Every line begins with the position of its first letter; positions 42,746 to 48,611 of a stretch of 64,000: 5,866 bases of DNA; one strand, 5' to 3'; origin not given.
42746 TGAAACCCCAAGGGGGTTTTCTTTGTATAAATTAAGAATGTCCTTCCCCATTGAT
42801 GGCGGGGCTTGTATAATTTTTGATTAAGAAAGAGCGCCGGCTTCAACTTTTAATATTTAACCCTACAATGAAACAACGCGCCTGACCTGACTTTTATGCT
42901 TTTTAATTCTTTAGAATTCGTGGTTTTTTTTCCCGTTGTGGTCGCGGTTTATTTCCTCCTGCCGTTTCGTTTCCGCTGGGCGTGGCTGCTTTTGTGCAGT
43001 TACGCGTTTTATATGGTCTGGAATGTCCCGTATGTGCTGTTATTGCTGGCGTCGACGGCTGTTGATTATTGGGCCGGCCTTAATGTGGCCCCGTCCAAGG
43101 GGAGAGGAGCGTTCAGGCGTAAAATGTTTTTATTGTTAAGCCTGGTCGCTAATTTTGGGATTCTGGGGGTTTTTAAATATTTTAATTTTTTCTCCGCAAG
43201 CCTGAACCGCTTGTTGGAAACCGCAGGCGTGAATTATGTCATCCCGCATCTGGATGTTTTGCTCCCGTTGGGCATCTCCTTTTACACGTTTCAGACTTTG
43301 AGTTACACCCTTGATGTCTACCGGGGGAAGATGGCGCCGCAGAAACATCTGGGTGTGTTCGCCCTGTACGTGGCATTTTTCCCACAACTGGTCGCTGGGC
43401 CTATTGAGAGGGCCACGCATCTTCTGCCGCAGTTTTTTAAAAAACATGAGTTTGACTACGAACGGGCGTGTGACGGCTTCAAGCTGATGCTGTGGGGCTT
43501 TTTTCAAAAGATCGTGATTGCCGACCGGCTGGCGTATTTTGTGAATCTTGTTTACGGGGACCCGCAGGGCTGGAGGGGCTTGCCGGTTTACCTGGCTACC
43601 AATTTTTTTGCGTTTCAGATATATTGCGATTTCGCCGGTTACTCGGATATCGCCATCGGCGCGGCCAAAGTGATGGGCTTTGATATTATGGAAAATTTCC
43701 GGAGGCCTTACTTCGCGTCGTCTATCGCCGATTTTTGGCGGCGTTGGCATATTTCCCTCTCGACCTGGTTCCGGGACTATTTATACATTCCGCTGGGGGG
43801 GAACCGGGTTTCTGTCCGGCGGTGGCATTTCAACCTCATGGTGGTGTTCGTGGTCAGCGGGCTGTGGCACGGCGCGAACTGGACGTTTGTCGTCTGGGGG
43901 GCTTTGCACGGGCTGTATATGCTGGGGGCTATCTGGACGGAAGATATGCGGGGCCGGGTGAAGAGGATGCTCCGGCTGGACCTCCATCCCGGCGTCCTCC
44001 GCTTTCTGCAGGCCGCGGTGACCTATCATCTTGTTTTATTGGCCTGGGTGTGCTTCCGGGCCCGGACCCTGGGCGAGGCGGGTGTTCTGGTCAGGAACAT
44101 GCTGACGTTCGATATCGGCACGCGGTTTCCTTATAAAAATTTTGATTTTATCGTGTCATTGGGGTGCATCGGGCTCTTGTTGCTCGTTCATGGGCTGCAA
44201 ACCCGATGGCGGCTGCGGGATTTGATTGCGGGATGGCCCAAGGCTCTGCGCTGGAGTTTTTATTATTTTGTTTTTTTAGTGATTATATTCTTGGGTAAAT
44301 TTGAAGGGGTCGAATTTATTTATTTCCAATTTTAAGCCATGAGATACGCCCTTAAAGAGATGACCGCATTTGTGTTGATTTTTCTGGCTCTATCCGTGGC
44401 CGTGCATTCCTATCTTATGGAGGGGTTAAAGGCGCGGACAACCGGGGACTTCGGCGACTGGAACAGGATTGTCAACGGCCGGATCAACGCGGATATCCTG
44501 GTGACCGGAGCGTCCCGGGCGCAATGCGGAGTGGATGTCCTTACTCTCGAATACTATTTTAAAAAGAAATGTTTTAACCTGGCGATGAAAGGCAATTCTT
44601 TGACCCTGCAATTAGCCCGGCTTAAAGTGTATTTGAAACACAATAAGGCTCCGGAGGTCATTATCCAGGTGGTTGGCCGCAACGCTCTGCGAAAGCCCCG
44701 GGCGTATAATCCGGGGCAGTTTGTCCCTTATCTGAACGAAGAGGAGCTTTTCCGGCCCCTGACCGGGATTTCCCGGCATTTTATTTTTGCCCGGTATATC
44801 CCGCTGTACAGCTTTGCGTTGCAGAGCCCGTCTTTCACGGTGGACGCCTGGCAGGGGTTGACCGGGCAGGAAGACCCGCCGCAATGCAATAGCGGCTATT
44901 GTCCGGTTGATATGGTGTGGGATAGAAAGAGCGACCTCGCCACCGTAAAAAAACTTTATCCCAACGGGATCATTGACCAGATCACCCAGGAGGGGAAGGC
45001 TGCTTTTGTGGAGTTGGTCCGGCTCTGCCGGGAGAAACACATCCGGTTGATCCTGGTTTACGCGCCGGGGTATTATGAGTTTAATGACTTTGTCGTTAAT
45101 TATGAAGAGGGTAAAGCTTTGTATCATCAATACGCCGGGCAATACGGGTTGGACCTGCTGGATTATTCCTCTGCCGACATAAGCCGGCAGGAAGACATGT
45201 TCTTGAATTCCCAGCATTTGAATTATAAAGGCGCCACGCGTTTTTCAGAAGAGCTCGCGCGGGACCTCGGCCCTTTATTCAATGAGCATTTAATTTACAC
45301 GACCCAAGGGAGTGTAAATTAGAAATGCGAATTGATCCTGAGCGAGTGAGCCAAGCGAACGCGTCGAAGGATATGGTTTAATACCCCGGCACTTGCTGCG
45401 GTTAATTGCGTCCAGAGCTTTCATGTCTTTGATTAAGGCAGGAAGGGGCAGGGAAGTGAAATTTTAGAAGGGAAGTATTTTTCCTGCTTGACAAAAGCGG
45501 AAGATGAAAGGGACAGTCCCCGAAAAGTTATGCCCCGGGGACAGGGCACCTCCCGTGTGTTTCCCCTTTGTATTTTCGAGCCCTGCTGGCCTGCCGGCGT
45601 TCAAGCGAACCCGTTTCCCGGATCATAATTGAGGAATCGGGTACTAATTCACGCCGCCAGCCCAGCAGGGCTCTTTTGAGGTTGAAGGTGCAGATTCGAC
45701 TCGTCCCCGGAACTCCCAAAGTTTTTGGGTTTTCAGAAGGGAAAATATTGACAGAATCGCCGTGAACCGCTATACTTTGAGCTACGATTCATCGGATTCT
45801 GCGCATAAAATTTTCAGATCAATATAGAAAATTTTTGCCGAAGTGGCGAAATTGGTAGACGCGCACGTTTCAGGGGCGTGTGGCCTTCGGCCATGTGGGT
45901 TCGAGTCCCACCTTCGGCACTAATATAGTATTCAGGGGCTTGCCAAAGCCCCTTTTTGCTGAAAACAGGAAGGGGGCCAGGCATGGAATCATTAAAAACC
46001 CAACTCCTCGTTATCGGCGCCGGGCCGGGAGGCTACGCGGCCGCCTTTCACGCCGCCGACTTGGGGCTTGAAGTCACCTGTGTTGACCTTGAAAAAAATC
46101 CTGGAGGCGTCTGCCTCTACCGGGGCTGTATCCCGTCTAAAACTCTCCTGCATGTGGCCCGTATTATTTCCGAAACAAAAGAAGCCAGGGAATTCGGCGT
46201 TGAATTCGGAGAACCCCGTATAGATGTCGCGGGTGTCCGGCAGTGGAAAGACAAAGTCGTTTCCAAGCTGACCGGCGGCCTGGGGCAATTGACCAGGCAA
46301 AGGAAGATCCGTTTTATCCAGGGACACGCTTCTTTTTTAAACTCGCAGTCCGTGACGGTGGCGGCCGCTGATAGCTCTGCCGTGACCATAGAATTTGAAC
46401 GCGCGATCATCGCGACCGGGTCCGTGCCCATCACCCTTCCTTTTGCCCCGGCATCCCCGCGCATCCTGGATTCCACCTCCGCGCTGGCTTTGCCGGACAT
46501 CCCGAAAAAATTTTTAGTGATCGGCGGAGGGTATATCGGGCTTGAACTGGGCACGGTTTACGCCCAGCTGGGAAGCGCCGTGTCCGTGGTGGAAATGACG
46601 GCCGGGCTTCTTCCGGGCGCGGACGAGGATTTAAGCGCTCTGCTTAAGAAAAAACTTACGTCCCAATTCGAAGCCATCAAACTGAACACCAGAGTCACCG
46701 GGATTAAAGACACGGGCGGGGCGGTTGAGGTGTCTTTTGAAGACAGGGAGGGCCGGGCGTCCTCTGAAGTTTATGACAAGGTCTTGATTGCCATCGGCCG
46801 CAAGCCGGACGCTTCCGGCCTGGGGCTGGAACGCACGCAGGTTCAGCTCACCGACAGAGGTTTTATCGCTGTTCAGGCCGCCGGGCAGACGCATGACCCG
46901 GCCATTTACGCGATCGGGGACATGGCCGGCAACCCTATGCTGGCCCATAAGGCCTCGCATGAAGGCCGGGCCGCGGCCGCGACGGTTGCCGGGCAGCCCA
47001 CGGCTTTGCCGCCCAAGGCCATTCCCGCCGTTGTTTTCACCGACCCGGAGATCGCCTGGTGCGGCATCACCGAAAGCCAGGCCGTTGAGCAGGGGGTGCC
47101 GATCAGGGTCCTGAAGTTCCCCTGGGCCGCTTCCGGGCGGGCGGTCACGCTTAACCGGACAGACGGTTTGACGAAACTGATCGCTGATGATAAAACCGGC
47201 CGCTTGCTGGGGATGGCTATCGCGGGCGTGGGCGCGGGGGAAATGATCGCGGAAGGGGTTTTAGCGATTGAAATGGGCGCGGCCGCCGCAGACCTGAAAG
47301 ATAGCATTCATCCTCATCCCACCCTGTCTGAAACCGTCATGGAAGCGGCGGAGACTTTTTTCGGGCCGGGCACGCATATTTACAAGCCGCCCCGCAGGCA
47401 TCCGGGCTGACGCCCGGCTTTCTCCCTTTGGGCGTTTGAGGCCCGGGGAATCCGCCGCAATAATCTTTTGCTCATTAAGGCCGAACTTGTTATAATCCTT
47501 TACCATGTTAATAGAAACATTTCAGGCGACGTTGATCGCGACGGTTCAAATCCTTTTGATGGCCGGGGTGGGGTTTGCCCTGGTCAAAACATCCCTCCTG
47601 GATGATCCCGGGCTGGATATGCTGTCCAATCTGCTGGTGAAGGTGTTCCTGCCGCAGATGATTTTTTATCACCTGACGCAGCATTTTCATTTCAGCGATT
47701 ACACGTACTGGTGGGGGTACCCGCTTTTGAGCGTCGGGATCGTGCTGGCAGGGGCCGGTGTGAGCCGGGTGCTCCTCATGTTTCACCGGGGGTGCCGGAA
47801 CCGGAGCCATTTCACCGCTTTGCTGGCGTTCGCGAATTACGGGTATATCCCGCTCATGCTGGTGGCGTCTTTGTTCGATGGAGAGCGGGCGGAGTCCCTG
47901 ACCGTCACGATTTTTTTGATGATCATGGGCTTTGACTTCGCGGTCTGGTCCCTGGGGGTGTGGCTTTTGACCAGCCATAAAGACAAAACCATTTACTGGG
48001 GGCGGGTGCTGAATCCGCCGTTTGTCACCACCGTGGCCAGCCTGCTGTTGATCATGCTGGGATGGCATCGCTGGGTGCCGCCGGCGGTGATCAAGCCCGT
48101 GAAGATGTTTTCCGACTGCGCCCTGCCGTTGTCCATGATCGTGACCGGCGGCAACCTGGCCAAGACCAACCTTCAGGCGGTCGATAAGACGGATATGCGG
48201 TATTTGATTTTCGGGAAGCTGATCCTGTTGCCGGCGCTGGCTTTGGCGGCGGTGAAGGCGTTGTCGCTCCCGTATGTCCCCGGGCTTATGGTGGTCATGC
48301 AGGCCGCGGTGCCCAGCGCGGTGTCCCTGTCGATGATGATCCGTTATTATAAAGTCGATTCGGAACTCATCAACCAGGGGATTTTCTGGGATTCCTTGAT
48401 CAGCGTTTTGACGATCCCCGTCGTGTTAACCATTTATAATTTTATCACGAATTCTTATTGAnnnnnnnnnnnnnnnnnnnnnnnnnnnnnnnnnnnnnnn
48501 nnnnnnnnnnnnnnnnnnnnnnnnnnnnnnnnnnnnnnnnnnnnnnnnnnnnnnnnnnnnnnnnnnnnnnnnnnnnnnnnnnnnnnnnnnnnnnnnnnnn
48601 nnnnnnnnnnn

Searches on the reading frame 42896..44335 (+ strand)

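Call 53: search_protein_families(library=pfam, proteins=[window:42896-44335:+], max_evalue=0.001)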
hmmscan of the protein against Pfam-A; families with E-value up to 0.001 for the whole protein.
window:42896-44335:+ (479 aa): 2 families
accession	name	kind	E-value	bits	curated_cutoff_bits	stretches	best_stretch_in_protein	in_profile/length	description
PF03062.24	MBOAT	-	2e-22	80.3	27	1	155-344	84-293/337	MBOAT, membrane-bound O-acyltransferase family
PF13813.11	MBOAT_2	-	3.4e-06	27.7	25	1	267-327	4-66/85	Membrane bound O-acyl transferase family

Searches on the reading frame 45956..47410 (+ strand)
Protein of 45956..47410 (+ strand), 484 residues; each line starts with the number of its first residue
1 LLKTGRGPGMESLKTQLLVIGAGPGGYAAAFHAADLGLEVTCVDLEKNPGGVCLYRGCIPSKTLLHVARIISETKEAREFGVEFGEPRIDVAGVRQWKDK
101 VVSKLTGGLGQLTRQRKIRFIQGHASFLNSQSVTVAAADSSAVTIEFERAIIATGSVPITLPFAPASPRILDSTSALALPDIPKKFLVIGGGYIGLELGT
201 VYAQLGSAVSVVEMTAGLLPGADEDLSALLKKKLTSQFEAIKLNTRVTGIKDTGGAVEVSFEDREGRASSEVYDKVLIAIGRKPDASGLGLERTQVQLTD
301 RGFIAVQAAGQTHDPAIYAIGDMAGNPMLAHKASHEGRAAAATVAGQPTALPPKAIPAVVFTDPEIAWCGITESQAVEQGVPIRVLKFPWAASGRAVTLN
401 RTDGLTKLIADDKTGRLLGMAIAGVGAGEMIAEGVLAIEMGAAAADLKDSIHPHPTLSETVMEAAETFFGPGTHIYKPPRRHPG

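Call 53: search_protein_families(library=pfam, proteins=[window:45956-47410:+], max_evalue=0.001)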
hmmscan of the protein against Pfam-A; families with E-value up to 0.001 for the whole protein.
window:45956-47410:+ (484 aa): 11 families
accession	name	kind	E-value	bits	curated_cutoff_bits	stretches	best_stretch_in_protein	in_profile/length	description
PF07992.20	Pyr_redox_2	-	1.8e-63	215.1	26.1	1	16-337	2-291/291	Pyridine nucleotide-disulphide oxidoreductase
PF02852.28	Pyr_redox_dim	-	5.9e-37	126.7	25.3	1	356-465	1-110/110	Pyridine nucleotide-disulphide oxidoreductase, dimerisation domain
PF00070.33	Pyr_redox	-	2.2e-20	73.4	22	1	185-263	1-81/82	Pyridine nucleotide-disulphide oxidoreductase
PF13738.12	Pyr_redox_3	-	1.2e-09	38.3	30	1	144-321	122-305/305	Pyridine nucleotide-disulphide oxidoreductase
PF13450.12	NAD_binding_8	-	2.5e-06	28.1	21.9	1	19-54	1-36/68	NAD(P)-binding Rossmann-like domain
PF01262.27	AlaDh_PNT_C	-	5.4e-06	26.4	23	0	14-47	28-61/214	Alanine dehydrogenase/PNT, C-terminal domain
PF03721.20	UDPG_MGDP_dh_N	-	9.6e-06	25.7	27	0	185-242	2-59/187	UDP-glucose/GDP-mannose dehydrogenase family, NAD binding domain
PF01134.28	GIDA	-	1.7e-05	24.5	22.1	1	17-76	2-58/391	Glucose inhibited division protein A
PF12831.13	FAD_oxidored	-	7.6e-05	22.6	27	1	17-53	2-38/416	FAD dependent oxidoreductase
PF02737.24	3HCDH_N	-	0.0001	22.7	22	0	188-258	4-78/180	3-hydroxyacyl-CoA dehydrogenase, NAD binding domain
PF00890.30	FAD_binding_2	-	0.0006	19.5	20.4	1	17-50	2-35/414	FAD binding domain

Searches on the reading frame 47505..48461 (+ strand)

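Call 53: search_protein_families(library=pfam, proteins=[window:47505-48461:+], max_evalue=0.001)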
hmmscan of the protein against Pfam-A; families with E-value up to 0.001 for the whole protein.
window:47505-48461:+ (318 aa): 1 family
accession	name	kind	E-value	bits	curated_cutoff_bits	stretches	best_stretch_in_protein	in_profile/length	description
PF03547.23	Mem_trans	-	3.3e-34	118.4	25.7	1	11-307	4-342/343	Membrane transport protein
